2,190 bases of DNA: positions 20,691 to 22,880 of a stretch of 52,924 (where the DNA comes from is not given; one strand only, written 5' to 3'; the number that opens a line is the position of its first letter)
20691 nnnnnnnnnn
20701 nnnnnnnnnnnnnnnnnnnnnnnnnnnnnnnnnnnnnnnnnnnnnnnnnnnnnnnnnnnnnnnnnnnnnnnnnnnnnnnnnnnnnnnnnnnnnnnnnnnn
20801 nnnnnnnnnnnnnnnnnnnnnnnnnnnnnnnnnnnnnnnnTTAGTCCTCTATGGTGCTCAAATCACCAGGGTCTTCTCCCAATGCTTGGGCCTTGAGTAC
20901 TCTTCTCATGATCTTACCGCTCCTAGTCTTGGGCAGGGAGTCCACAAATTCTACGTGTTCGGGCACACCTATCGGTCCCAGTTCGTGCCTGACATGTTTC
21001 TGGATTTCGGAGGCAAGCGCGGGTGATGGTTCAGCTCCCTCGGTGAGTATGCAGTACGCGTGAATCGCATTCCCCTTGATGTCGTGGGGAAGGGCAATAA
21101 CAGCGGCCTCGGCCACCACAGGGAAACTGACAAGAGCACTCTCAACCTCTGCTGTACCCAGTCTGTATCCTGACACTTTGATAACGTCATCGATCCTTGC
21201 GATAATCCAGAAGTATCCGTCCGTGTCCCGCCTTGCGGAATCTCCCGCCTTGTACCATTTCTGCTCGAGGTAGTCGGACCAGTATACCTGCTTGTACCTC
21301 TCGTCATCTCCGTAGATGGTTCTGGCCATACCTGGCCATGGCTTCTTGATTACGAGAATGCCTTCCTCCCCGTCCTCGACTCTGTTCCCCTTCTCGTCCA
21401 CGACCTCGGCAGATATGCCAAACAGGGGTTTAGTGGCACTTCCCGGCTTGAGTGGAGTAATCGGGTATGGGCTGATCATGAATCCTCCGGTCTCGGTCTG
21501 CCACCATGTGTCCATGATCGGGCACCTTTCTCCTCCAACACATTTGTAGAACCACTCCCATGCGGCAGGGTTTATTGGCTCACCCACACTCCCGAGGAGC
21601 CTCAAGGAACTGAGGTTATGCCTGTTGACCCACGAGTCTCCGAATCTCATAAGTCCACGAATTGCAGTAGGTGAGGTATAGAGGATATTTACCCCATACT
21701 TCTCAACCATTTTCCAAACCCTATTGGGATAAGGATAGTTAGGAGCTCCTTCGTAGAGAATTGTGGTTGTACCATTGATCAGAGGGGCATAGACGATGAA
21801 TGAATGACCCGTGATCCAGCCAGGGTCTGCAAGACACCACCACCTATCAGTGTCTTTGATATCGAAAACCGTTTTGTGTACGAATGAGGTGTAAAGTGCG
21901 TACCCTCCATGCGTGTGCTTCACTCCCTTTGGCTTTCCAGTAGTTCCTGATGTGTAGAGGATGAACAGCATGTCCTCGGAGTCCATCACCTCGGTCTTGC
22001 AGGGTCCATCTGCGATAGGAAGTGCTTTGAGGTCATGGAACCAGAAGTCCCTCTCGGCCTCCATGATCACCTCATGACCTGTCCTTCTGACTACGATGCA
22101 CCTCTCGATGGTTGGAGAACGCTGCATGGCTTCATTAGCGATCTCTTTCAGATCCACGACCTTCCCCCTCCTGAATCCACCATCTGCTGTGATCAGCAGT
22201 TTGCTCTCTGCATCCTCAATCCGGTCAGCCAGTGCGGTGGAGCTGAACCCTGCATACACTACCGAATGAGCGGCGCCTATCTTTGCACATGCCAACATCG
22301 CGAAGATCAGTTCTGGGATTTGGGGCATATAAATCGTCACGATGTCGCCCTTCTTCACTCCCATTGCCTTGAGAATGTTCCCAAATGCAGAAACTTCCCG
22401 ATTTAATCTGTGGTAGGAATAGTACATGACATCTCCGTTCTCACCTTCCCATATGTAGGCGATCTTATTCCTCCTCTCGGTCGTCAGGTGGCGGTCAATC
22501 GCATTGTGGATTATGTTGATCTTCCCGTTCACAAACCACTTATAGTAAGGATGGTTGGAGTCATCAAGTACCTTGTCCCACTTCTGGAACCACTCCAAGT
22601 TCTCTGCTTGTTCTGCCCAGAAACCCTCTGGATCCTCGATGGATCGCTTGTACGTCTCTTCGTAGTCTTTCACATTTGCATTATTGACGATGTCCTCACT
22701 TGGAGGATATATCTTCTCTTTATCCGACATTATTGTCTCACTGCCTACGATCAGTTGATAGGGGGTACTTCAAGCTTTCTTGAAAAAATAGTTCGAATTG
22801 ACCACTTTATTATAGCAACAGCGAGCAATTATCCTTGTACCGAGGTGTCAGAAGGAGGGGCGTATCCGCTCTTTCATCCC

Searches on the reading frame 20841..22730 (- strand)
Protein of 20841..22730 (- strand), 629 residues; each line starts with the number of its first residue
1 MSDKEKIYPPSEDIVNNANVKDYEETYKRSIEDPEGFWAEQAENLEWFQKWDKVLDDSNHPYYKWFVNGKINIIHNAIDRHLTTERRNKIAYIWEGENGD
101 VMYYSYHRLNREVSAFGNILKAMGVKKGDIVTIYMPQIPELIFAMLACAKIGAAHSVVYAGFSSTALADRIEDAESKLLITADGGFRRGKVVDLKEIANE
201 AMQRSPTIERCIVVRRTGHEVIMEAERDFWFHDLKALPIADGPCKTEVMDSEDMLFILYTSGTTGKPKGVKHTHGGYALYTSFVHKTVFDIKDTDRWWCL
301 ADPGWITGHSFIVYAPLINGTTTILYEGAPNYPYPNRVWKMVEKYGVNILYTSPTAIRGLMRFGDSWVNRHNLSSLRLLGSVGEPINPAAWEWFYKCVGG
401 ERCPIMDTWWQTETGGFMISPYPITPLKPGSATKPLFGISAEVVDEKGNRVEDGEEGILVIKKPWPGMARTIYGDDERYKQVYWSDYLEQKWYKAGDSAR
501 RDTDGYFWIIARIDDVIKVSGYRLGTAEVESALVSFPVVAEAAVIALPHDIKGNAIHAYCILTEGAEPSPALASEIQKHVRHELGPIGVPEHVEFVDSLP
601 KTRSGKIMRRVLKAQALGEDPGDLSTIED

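Call 9: search_protein_families(library=pfam, proteins=[window:20841-22730:-], max_evalue=0.001)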
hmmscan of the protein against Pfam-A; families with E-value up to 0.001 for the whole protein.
window:20841-22730:- (629 aa): 3 families
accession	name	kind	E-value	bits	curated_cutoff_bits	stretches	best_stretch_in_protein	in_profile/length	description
PF00501.34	AMP-binding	-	3.5e-88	296.5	29.9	1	85-470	7-381/384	AMP-binding enzyme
PF16177.11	ACAS_N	-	2.4e-25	88.5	27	1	23-77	1-55/55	Acetyl-coenzyme A synthetase N-terminus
PF13193.12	AMP-binding_C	-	6.8e-24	85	24.5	1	528-606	1-76/76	AMP-binding enzyme C-terminal domain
